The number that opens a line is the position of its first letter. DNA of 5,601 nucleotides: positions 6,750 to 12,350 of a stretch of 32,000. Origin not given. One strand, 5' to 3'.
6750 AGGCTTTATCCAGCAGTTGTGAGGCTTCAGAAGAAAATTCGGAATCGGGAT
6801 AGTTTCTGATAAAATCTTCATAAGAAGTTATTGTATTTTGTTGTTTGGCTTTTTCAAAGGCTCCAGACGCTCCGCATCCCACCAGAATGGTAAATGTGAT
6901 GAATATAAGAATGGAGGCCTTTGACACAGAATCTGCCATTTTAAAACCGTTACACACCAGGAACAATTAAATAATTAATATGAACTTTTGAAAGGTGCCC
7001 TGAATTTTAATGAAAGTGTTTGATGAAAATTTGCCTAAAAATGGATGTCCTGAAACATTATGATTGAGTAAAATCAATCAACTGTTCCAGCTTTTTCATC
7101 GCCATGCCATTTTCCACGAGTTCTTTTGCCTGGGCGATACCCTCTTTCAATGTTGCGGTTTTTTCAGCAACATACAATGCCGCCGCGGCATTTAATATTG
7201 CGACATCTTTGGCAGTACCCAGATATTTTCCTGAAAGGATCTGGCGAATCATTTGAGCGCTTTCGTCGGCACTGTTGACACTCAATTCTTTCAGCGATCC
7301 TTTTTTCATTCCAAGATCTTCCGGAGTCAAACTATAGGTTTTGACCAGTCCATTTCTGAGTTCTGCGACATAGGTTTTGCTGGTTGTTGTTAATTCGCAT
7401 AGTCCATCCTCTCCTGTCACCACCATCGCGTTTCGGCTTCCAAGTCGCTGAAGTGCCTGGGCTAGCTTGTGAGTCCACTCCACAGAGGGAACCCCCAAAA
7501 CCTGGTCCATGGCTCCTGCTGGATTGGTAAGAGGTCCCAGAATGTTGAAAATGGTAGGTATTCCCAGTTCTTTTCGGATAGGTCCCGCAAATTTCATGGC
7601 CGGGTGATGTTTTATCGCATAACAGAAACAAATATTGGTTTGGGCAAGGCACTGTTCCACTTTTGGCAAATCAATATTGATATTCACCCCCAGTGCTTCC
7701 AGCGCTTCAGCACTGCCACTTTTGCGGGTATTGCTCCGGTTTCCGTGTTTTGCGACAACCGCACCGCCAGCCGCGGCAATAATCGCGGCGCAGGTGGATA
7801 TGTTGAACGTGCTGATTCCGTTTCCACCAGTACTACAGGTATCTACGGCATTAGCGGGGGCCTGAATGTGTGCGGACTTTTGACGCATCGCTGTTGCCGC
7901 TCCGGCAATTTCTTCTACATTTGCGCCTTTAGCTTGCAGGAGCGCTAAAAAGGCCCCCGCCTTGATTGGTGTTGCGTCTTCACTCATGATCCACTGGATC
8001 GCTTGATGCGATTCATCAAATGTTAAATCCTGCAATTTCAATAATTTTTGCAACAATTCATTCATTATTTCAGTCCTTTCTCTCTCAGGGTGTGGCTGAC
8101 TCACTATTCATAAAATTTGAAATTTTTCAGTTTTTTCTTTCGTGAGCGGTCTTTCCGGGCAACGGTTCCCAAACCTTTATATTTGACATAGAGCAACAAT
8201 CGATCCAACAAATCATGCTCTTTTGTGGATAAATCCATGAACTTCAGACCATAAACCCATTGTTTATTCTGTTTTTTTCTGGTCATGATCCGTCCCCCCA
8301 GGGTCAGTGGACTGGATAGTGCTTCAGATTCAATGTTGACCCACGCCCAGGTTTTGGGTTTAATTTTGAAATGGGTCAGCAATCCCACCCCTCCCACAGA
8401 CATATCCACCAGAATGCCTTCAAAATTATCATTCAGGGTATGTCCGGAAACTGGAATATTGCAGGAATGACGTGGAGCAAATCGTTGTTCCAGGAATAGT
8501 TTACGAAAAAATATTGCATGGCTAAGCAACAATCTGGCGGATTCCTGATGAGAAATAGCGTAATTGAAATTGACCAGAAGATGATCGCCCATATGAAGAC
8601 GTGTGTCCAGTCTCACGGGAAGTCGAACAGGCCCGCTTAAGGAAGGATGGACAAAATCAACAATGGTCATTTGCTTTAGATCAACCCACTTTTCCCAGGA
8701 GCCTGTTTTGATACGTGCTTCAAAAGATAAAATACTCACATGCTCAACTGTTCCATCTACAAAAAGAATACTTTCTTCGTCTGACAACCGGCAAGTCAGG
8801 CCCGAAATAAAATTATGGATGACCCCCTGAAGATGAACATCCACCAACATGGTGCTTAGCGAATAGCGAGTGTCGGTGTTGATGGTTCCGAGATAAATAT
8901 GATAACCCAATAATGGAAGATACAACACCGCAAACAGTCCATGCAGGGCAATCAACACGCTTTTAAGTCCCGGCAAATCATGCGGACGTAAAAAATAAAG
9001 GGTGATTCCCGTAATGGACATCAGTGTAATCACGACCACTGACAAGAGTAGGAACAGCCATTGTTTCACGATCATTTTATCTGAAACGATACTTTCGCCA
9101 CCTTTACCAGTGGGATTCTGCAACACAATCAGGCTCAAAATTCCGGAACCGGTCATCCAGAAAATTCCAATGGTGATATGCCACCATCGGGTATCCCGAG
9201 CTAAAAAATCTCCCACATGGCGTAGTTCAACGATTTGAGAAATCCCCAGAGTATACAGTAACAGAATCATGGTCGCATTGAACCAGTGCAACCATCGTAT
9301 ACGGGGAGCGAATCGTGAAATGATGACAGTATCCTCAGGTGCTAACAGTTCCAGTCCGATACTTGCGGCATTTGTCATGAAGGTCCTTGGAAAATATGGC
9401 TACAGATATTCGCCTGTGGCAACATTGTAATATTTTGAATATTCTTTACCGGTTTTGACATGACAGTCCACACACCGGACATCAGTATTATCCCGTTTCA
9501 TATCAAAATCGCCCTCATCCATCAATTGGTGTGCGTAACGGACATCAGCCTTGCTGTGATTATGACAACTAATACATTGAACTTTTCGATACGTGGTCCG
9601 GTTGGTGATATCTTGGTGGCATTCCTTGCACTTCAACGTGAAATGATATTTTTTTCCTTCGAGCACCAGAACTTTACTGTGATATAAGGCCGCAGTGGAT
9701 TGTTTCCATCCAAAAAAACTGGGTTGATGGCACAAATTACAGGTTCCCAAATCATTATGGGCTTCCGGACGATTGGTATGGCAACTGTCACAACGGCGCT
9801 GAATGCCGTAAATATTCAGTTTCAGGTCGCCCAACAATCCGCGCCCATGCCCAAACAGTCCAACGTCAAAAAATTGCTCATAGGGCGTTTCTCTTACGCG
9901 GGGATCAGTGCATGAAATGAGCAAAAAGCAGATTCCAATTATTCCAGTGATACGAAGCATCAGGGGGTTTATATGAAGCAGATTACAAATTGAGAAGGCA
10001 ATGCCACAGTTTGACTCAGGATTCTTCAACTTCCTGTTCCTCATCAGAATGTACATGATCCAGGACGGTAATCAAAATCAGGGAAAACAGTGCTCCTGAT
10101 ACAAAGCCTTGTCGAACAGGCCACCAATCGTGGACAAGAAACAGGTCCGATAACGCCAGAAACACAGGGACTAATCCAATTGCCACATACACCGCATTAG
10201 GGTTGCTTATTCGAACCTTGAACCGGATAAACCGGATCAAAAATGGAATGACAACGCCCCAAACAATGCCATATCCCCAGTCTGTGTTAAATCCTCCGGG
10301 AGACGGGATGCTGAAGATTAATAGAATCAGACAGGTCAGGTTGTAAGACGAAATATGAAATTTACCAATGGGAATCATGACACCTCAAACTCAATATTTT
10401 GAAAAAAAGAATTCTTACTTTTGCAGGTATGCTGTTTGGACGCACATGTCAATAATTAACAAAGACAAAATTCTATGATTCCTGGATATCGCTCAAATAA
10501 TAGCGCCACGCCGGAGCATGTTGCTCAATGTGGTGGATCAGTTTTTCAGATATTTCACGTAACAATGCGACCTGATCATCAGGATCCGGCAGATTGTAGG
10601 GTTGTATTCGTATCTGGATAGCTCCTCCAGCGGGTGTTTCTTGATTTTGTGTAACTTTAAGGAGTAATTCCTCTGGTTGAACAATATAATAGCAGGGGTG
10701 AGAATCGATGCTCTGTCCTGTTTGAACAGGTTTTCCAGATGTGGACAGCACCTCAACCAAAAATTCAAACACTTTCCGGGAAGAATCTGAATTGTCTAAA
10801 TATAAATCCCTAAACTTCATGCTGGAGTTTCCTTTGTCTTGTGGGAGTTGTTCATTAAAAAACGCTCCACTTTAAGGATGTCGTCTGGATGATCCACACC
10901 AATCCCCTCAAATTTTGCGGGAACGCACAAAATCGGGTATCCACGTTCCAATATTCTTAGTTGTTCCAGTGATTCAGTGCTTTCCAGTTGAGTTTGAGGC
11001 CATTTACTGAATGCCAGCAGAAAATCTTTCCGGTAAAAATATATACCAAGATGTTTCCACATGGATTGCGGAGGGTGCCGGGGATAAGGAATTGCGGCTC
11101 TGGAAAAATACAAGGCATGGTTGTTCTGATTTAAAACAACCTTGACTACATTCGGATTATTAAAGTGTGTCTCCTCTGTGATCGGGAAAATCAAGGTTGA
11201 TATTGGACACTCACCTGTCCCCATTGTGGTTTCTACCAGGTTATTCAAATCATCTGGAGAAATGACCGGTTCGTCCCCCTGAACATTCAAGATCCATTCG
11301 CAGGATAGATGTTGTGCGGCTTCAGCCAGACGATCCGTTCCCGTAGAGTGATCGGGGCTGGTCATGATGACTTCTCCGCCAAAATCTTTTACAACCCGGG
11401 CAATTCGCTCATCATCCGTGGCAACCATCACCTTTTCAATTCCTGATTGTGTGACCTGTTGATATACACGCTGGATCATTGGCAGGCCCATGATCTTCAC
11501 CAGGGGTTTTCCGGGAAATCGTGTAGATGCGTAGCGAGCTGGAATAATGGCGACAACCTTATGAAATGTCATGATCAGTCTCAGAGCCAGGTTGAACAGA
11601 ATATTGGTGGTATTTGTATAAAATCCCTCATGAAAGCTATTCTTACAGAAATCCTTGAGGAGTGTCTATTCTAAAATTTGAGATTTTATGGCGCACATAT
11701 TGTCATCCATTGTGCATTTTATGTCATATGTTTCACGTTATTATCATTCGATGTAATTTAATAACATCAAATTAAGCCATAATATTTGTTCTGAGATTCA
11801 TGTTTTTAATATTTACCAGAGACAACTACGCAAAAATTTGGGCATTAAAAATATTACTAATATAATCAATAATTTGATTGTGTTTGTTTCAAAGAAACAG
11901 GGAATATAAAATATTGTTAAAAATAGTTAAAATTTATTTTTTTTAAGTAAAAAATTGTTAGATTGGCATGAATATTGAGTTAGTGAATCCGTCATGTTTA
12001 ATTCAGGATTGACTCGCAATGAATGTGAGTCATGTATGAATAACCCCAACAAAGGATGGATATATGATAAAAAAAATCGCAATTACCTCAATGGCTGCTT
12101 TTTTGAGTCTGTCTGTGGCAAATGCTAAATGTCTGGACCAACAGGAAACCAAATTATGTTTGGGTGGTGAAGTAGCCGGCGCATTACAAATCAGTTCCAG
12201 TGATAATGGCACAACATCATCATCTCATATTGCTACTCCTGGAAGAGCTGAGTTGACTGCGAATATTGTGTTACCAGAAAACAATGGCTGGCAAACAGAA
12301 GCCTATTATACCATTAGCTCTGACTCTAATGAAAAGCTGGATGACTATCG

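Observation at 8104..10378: Di-heme cytochrome b fused to a PilZ receptor, in an operon with a pentaheme cytochrome c lipoprotein: candidate c-di-GMP-gated electron-transfer module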

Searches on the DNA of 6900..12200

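Call 74: search_rna_families(source=window, start=6900, end=12200, threshold=evalue, max_evalue=1)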
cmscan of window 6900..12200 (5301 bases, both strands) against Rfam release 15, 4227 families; matches with E-value up to 1: 1.
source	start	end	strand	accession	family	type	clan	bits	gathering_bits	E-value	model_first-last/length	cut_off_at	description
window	10309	10480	-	RF01471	rliB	Gene; sRNA;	-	21.1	40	0.46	1-360/360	no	Listeria sRNA rliB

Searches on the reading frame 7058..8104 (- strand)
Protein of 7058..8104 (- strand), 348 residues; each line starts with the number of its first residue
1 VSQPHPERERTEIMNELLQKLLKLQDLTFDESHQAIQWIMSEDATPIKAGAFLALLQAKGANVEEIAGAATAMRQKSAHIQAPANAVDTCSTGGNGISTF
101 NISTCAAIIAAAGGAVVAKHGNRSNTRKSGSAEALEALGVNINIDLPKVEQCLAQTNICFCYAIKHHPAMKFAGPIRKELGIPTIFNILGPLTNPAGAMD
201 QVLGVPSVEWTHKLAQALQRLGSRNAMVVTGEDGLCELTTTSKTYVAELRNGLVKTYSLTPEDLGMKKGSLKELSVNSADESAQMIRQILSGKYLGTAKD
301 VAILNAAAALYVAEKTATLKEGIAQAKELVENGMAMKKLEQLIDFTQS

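Call 3: search_protein_families(library=pfam, proteins=[window:7058-8104:-], max_evalue=1)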
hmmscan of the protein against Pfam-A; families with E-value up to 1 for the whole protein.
window:7058-8104:- (348 aa): 2 families
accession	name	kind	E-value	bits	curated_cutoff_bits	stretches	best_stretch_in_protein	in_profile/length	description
PF00591.27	Glycos_transf_3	-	9.4e-86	288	27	1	85-335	3-252/253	Glycosyl transferase family, a/b domain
PF02885.22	Glycos_trans_3N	-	9.1e-20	70.6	26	1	16-76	2-62/63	Glycosyl transferase family, helical bundle domain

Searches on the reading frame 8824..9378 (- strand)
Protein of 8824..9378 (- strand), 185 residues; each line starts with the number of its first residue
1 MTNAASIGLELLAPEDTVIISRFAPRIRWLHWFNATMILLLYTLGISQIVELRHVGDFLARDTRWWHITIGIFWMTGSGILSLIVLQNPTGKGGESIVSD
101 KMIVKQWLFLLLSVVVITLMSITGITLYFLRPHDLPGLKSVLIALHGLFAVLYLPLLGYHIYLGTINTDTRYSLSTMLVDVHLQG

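Call 57: predict_structure(alignment_id=A4)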
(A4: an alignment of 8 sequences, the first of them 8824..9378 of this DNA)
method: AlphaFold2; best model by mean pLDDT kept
length: 185 residues; sequences in the alignment: 8
mean_pLDDT: 73.9   pTM: 0.65
mean pLDDT of the five models: 73.9, 71.8, 70.6, 70.4, 68.2
residues with pLDDT >= 90: 26; 70-90: 87; 50-70: 58; < 50: 14
segments of 3 or more residues with pLDDT < 50: 1-9, 92-95
pLDDT, mean of each block of 10 residues (from residue 1): 43 62 72 84 85 63 85 89 75 51 68 86 90 90 92 78 65 62 55
secondary structure, 60 per line:
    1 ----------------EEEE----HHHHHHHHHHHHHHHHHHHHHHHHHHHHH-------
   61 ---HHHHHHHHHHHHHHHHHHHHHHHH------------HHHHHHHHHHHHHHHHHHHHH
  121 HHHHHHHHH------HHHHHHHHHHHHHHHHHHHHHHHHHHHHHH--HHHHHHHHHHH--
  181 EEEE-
elements in order: E17-20 H25-53 H64-87 H100-129 H136-165 H168-178 E181-184

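Call 59: fold_search(model_id=the predicted structure, library=pdb)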
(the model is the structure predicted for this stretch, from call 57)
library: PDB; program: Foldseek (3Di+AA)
matches with E <= 10: 335; with E <= 0.001: 0
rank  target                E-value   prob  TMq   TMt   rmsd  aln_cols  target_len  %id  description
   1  1kqf_C                2.6e-01  0.96  0.56  0.49   9.6       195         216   14  FORMATE DEHYDROGENASE N FROM E. COLI (released 2002-03-15)
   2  9fg7_B                3.7e-01  0.28  0.24  0.16   9.0       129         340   15  Cryo-EM structure of the full-length alpha1beta3gamma2 GABA(A) receptor in complex with GABA in the short-lived symmet (released 2025-06-04)
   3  9ev8_A                4.1e-01  0.35  0.27  0.12   8.0       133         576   11  Non-uniform refinement of the CryoEM structure of DeCLIC nanodisc with 10mM calcium (released 2025-04-09)
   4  9eva_A                4.1e-01  0.35  0.27  0.12   8.0       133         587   11  3DFlex refinement of the CryoEM structure of DeCLIC nanodisc with 10mM calcium (released 2025-04-09)
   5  6vm3_A                4.6e-01  0.57  0.32  0.20   8.2       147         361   10  Full length Glycine receptor reconstituted in lipid nanodisc in Gly/IVM-conformation (State-3) (released 2020-07-29)
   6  8fe1_A                4.8e-01  0.47  0.32  0.20   7.8       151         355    8  Alpha1/BetaB Heteromeric Glycine Receptor in 1 mM Glycine 20 uM Ivermectin State (released 2023-03-22)
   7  9eva_B                4.8e-01  0.33  0.27  0.12   8.0       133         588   11  3DFlex refinement of the CryoEM structure of DeCLIC nanodisc with 10mM calcium (released 2025-04-09)
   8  8fe1_D                5.1e-01  0.28  0.28  0.18   8.2       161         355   12  Alpha1/BetaB Heteromeric Glycine Receptor in 1 mM Glycine 20 uM Ivermectin State (released 2023-03-22)
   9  7q3g_A                5.4e-01  0.30  0.27  0.13   8.3       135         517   10  Pentameric ligand-gated ion channel, DeCLIC at pH 7 with 10 mM Ca2+ (released 2022-11-16)
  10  9ev7_C                5.4e-01  0.28  0.26  0.15   8.2       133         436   11  3DFlex refinement of the CryoEM structure of DeCLIC nanodisc with 10mM EDTA in asym state (released 2025-04-09)
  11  9eva_D                5.7e-01  0.30  0.27  0.12   8.0       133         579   11  3DFlex refinement of the CryoEM structure of DeCLIC nanodisc with 10mM calcium (released 2025-04-09)
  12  9eva_E                5.7e-01  0.30  0.27  0.12   8.0       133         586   11  3DFlex refinement of the CryoEM structure of DeCLIC nanodisc with 10mM calcium (released 2025-04-09)
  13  7m6s_A                6.0e-01  0.44  0.30  0.18   7.9       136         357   13  Full length alpha1 Glycine receptor in presence of 1mM Glycine and 32uM Tetrahydrocannabinol State 3 (released 2022-08-03)
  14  6ubt_A                7.1e-01  0.38  0.31  0.19   8.5       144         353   12  Full length Glycine receptor reconstituted in lipid nanodisc in Gly-bound desensitized conformation (released 2020-07-29)
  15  3gei_C                8.4e-01  0.60  0.39  0.27   7.1       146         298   14  Crystal structure of MnmE from Chlorobium tepidum in complex with GCP (released 2009-10-27)
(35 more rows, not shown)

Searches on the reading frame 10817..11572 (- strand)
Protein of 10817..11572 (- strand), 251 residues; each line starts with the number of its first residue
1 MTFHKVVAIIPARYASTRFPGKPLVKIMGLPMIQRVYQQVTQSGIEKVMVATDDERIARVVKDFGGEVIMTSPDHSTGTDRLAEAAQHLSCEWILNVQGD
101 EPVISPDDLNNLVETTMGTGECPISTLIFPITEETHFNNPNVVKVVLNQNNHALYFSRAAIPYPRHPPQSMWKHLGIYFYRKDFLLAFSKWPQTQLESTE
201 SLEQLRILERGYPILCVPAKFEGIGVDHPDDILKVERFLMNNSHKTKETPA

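Call 3: search_protein_families(library=pfam, proteins=[window:10817-11572:-], max_evalue=1)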
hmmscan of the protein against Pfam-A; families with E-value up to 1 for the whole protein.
window:10817-11572:- (251 aa): 3 families
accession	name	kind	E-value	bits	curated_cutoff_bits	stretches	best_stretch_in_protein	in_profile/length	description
PF02348.25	CTP_transf_3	-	2.7e-59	201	22.6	1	7-211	1-214/217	Cytidylyltransferase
PF12804.13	NTP_transf_3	-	8.3e-11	42.8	27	1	17-117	10-112/160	MobA-like NTP transferase domain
PF00483.29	NTP_transferase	-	0.001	19.1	21.2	1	21-203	21-207/245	Nucleotidyl transferase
